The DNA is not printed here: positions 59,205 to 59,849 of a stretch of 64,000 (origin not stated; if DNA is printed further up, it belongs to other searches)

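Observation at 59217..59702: Compact A20 zinc finger plus CUE/UBA-like protein: a possible minimal ubiquitin receptor with an unusual domain pairing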

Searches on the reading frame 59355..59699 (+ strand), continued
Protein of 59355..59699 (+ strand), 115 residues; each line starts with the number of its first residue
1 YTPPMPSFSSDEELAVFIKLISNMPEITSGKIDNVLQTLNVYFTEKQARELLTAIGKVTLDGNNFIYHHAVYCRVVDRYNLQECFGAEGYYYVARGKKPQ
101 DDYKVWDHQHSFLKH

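Call 41: find_encoding_contigs(protein=P0011, flank=10000, max_places=2)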
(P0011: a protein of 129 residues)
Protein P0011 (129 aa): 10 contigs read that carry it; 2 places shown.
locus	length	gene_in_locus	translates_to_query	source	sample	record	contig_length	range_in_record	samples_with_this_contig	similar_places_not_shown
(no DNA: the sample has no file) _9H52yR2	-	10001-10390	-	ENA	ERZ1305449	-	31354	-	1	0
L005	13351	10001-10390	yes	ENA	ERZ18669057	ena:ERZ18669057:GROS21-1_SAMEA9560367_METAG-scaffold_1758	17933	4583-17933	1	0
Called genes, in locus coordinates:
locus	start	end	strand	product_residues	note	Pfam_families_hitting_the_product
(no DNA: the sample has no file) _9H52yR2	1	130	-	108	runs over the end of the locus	-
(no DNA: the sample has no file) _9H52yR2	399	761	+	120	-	-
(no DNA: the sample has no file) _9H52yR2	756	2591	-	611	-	PF00535:Glycos_transf_2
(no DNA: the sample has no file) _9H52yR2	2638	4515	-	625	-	PF00852:Glyco_transf_10, PF01755:Glyco_transf_25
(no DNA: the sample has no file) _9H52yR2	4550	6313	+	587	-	PF01420:Methylase_S (weak)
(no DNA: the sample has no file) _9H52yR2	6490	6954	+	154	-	PF07500:TFIIS_M (weak), PF01096:Zn_ribbon_TFIIS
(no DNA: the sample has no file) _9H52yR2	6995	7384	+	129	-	PF01391:Collagen (weak)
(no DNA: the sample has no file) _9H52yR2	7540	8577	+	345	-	-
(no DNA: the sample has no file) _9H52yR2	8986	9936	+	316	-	-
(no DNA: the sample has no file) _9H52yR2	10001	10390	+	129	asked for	-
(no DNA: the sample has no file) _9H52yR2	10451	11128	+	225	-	-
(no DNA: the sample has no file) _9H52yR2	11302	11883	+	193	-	-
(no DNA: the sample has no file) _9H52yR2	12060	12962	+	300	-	PF13912:zf-C2H2_6 (faint)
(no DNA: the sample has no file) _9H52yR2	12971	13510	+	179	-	-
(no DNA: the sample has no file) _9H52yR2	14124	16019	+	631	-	-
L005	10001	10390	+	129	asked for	-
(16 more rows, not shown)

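Call 42: find_encoding_contigs(protein=P0012, flank=10000, max_places=2)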
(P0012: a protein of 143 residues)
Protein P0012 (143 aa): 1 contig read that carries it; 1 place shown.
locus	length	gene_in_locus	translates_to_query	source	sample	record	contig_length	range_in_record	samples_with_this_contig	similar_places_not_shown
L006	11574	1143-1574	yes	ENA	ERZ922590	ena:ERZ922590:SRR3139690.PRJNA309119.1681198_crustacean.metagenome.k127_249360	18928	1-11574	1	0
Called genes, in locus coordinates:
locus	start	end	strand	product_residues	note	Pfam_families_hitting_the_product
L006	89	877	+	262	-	-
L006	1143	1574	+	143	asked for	-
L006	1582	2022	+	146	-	-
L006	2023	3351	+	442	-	-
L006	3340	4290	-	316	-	PF01764:Lipase_3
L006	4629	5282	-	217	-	PF18922:DUF5672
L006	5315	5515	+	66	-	-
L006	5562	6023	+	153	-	-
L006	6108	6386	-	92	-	-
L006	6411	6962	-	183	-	PF00265:TK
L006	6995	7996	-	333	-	PF01073:3Beta_HSD, PF01370:Epimerase, PF02719:Polysacc_synt_2, PF04321:RmlD_sub_bind, PF07993:NAD_binding_4, PF16363:GDP_Man_Dehyd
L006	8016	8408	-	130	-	-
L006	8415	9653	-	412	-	-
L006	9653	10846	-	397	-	-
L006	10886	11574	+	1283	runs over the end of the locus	PF04997:RNA_pol_Rpb1_1, PF00623:RNA_pol_Rpb1_2, PF04983:RNA_pol_Rpb1_3, PF05000:RNA_pol_Rpb1_4, PF04998:RNA_pol_Rpb1_5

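Call 48: search_solved_structures(query=A3, max_evalue=10, show_alignments=3)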
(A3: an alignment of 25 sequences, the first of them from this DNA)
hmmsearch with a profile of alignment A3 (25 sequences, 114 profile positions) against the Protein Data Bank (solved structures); distinct sequences matched with E-value up to 10: 20.
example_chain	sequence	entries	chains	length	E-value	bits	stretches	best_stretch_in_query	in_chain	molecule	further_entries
4u06_A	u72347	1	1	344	0.0046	20.1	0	15-58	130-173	LIC10831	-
2lc5_A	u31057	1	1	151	0.094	15.9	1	14-57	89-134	Calmodulin, putative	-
8th8_Q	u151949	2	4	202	0.16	15.2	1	6-61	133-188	Calmodulin 7-2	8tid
4tzh_A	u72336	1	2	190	0.25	14.5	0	22-57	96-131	LIC12234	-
4u08_A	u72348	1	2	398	0.48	13.7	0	16-62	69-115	LIC11098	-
7txh_B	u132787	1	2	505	0.51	13.6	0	12-54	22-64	Leucine-rich repeat protein SHOC-2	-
9btm_B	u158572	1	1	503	0.53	13.5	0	12-54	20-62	Leucine-rich repeat protein SHOC-2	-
7tyg_A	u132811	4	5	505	0.54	13.5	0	12-54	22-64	Leucine-rich repeat protein SHOC-2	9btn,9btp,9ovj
7tvg_D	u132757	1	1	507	0.55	13.5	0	12-54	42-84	Leucine-rich repeat protein SHOC-2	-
2fck_A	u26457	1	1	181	0.64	13.3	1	36-74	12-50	ribosomal-protein-serine acetyltransferase, putative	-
7t7a_A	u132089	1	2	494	0.64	13.2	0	13-54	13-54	Leucine-rich repeat protein SHOC-2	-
9o65_A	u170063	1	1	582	0.87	12.8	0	12-54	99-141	Leucine-rich repeat protein SHOC-2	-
7tvf_A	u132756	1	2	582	0.92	12.7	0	12-54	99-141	Leucine-rich repeat protein SHOC-2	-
7upi_C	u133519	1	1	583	0.92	12.7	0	12-54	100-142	Leucine-rich repeat protein SHOC-2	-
7sd0_A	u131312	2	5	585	0.94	12.7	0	12-54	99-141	Leucine-rich repeat protein SHOC-2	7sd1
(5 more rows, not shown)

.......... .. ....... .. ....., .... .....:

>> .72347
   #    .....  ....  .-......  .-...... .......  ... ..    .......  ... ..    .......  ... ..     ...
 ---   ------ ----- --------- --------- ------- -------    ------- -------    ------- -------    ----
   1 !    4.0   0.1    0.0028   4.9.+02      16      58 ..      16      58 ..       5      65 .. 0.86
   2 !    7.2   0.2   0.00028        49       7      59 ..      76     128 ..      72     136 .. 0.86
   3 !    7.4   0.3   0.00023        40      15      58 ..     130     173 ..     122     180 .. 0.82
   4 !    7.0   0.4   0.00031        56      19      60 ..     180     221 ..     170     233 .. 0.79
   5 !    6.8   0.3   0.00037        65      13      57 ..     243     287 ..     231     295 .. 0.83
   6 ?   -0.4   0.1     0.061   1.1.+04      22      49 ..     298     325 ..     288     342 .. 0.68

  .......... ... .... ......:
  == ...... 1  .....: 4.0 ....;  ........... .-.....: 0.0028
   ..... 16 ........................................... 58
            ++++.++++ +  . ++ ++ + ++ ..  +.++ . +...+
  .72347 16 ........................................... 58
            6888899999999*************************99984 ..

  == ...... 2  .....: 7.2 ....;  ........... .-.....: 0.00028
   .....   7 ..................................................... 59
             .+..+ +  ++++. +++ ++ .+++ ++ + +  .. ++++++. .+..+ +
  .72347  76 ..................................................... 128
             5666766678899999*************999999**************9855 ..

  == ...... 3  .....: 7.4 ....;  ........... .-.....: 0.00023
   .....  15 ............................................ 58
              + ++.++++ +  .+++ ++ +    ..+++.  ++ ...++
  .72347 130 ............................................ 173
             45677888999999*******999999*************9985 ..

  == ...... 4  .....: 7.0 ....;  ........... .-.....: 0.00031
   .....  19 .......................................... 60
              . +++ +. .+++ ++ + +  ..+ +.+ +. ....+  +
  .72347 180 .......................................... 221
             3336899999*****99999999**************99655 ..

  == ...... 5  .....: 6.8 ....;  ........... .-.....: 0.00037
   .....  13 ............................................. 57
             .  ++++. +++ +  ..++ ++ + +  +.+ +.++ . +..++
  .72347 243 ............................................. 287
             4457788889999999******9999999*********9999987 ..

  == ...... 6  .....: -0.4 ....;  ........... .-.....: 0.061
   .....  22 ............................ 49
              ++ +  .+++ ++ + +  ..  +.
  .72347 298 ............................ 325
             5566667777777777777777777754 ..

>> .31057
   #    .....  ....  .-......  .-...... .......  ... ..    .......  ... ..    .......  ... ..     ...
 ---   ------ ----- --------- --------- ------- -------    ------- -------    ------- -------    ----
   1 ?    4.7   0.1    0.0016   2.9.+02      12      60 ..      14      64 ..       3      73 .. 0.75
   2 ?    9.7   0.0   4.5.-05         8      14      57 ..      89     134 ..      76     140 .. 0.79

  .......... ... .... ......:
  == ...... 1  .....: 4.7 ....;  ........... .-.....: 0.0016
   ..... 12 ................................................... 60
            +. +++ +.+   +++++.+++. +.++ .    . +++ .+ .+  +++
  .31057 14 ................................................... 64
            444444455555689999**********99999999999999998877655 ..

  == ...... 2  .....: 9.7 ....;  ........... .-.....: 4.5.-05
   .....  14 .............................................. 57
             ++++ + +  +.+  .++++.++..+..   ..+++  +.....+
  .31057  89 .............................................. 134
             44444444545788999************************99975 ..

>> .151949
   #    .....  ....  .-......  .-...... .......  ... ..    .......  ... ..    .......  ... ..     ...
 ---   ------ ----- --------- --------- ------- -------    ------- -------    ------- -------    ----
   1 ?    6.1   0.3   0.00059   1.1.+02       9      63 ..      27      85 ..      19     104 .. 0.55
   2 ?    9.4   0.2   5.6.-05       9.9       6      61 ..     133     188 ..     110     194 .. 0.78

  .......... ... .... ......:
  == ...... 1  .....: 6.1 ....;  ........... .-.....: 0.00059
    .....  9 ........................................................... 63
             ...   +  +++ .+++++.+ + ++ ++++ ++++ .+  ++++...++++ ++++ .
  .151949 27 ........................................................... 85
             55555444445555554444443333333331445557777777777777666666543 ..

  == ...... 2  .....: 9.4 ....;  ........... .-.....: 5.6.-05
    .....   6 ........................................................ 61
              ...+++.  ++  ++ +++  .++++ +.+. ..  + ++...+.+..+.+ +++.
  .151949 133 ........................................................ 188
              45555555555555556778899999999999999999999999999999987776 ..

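Call 50: search_protein_families(library=phrogs, alignment_id=A3, max_evalue=0.1)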
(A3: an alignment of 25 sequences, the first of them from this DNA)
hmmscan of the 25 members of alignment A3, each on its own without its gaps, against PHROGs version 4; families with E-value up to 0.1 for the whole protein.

A. member 1, seq(115 aa): 0 families

B. families by the number of members that match (of 25 scanned): 6 families
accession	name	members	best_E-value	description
phrog_12178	-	2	0.026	-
phrog_8926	-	1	0.025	-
phrog_18401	-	1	0.026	-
phrog_30490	-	1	0.067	-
phrog_14960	-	1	0.085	-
phrog_27004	-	1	0.097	-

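Call 56: find_related_loci(query=A5, collection=viral_contigs, flank=6000)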
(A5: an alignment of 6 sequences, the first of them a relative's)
Query A5 (129 aa) in viral_contigs; peptide patterns used: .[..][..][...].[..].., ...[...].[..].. (x = any residue, [..] = any of these).
30 stretches matched a pattern, but none encodes a relative of the query by tblastn (E <= 1e-3).

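Call 62: list_cluster_members(proteins=[P0027, P0033, P0034, P0024, P0020, P0013, P0006, P0009, P0018, P0019])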
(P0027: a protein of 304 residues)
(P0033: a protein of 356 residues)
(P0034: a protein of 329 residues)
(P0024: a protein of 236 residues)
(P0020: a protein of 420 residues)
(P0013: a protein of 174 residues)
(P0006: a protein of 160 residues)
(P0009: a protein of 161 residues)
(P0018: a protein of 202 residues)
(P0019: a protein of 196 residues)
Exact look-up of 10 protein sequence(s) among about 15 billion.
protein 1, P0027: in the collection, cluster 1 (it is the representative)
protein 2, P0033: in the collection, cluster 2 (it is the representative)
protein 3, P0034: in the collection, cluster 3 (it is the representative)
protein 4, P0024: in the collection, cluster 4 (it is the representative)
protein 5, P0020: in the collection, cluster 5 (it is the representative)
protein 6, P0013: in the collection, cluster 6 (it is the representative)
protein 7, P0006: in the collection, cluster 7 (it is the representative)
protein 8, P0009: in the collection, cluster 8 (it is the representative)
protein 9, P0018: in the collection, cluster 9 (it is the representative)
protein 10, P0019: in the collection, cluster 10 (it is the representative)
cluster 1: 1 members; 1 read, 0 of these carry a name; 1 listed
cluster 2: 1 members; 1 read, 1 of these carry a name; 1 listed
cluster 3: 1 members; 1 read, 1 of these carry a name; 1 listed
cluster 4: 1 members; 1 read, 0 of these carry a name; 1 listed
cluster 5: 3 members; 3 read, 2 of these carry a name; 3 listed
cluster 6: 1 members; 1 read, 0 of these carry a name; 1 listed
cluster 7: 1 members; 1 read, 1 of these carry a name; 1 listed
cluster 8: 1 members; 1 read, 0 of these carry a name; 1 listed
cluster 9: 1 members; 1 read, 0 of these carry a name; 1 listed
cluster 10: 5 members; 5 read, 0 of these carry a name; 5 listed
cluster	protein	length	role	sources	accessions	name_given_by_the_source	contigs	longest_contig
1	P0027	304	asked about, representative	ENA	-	-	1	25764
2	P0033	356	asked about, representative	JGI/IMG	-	hypothetical protein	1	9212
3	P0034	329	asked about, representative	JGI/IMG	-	hypothetical protein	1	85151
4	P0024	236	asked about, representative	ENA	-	-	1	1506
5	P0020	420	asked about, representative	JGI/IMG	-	hypothetical protein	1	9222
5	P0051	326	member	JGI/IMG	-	hypothetical protein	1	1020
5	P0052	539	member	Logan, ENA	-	-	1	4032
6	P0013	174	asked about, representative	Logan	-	-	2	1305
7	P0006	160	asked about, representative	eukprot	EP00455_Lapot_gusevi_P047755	TRINITY_DN6509_c0_g2_i5.p1 TRINITY_DN6509_c0_g2~~TRINITY_DN6509_c0_g2_i5.p1 ORF ...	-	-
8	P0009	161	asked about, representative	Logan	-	-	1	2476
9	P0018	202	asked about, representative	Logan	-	-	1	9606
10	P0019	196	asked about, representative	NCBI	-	-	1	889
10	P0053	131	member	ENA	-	-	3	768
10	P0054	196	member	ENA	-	-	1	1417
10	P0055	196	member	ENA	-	-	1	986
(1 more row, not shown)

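Call 63: find_encoding_contigs(protein=P0034, flank=10000, max_places=1)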
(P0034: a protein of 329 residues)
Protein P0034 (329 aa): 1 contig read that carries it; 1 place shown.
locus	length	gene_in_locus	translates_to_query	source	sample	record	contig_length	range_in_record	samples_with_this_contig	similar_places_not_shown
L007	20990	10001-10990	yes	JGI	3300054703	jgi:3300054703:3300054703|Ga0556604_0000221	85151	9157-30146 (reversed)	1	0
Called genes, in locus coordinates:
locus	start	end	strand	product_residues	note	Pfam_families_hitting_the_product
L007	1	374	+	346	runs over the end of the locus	-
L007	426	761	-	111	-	-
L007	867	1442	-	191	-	-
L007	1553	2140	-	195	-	-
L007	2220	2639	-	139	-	-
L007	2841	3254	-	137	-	-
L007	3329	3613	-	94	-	-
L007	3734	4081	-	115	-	-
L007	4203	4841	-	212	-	-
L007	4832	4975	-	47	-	-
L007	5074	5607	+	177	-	PF01192:RNA_pol_Rpb6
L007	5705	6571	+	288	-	PF01370:Epimerase, PF04321:RmlD_sub_bind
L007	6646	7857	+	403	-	PF03463:eRF1_1, PF18854:baeRF_family10 (weak), PF03464:eRF1_2, PF03465:eRF1_3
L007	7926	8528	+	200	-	-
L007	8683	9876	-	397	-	-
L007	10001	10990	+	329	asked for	-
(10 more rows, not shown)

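Call 64: find_encoding_contigs(protein=P0027, flank=10000, max_places=1)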
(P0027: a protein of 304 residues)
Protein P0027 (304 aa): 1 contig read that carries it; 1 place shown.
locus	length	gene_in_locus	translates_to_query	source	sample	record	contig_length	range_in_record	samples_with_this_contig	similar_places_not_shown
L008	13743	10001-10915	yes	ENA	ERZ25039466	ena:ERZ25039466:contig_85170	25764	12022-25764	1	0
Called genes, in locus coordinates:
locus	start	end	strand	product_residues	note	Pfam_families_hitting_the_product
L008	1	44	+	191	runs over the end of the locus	PF00265:TK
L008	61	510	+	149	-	-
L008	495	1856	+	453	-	-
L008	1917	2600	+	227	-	-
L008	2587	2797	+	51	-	-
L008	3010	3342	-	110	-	-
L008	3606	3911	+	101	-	-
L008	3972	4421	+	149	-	-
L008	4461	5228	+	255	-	PF13637:Ank_4 (faint), PF12796:Ank_2 (faint), PF13606:Ank_3 (faint)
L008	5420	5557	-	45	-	-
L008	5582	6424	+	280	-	-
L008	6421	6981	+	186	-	-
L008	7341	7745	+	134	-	-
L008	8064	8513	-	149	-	-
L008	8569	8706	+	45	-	-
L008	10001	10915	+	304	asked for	-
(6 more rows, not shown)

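Call 69: search_protein_families(library=pfam, proteins=[P0006, P0019, P0020, P0050, P0024, P0027, P0033, P0034, P0052, P0039], max_evalue=1)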
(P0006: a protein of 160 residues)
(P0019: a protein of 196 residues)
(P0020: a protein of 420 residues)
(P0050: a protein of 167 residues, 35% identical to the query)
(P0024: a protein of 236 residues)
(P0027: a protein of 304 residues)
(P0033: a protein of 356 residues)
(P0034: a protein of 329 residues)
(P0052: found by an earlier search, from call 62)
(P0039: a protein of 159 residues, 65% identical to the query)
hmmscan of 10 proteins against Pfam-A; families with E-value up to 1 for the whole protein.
P0006 (160 aa): 1 family
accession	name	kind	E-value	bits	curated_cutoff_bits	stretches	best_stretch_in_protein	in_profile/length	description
PF01754.22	zf-A20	-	0.054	13.9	21.6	1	2-13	1-12/24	A20-like zinc finger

P0019 (196 aa): 1 family
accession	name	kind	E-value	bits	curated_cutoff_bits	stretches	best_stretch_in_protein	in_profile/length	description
PF11116.13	DUF2624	-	0.028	15.7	24.7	1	93-131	3-41/83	Protein of unknown function (DUF2624)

P0020 (420 aa): 3 families
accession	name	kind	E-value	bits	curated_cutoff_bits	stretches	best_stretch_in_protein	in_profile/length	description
PF13920.12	zf-C3HC4_3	-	4.8e-08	33.1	27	1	360-408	4-46/49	Zinc finger, C3HC4 type (RING finger)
PF14447.12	Prok-RING_4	-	0.002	18.4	27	1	361-413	1-45/46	Prokaryotic RING finger family 4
PF10005.14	Zn_ribbon_DZR_6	-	0.081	14.1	23.4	1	128-206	3-75/93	zinc-ribbon domain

P0050 (167 aa): 0 families

P0024 (236 aa): 4 families
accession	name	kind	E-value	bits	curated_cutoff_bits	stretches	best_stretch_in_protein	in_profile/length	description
PF04564.21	U-box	-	0.0011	19.5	21.4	1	19-53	20-55/73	U-box domain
PF02207.25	zf-UBR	-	0.0029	18.1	25.2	1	62-94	10-40/69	Putative zinc finger in N-recognin (UBR box)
PF14771.11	DUF4476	-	0.015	16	22.5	1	134-174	33-73/91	Domain of unknown function (DUF4476)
PF12773.13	DZR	-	0.035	14.7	27.3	1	64-84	24-44/45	Double zinc ribbon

P0027 (304 aa): 0 families

P0033 (356 aa): 1 family
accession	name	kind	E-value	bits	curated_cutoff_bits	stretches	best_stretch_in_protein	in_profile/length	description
PF14043.11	WVELL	-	0.24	11.7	27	1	263-289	3-29/74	WVELL protein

P0034 (329 aa): 0 families

P0052 (539 aa): 5 families
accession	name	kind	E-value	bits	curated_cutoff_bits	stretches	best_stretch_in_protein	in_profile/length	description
PF01753.24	zf-MYND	-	3.5e-09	37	22.7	1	4-31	12-39/39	MYND finger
PF13920.12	zf-C3HC4_3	-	6.7e-08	32.7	27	1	479-527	4-46/49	Zinc finger, C3HC4 type (RING finger)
PF24324.1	MYND_ZMYND11_ZMYD8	-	0.0032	17.8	27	1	2-31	8-35/35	ZMYND11/ZMYD8, MYND zinc finger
PF14447.12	Prok-RING_4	-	0.0033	17.7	27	1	480-532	1-45/46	Prokaryotic RING finger family 4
PF10005.14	Zn_ribbon_DZR_6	-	0.12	13.5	23.4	1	248-325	4-75/93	zinc-ribbon domain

P0039 (159 aa): 2 families
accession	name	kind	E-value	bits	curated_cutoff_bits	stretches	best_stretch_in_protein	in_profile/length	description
PF01754.22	zf-A20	-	2e-09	37.6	21.6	1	3-25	2-24/24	A20-like zinc finger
PF07555.19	NAGidase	-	0.096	12.4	25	1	48-126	83-166/295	beta-N-acetylglucosaminidase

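Call 85: find_homologous_proteins(query=A8, max_evalue=0.001)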
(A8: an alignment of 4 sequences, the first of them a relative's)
Query A8 (4 sequences) (304 aa, profile of the alignment): 3 proteins with E <= 0.001 among 6052 candidates.
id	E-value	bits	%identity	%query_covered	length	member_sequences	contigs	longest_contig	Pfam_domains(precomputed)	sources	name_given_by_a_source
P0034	5.0e-154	531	23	91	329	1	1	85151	-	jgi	jgi:hypothetical protein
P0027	4.4e-130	452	100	100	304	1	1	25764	-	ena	-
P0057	5.3e-82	294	26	98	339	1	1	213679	-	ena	-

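Call 86: find_encoding_contigs(protein=P0057, flank=10000, max_places=1)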
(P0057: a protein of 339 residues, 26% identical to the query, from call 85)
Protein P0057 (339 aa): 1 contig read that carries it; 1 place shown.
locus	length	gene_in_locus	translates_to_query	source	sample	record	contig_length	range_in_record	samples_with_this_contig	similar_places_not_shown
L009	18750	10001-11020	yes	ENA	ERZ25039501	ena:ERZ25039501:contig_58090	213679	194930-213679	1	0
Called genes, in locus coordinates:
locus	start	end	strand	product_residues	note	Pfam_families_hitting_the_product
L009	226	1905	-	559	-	PF04864:Alliinase_C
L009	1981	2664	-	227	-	PF12937:F-box-like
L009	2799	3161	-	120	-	-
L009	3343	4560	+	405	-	PF00202:Aminotran_3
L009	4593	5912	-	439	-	PF08706:D5_N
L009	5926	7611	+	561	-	PF13088:BNR_2 (faint)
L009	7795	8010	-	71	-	-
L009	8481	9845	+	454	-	PF13445:zf-RING_UBOX (weak)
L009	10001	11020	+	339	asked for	-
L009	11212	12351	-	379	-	-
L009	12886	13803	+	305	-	-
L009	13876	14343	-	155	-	-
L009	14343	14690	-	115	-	-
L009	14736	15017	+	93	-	-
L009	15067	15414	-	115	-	-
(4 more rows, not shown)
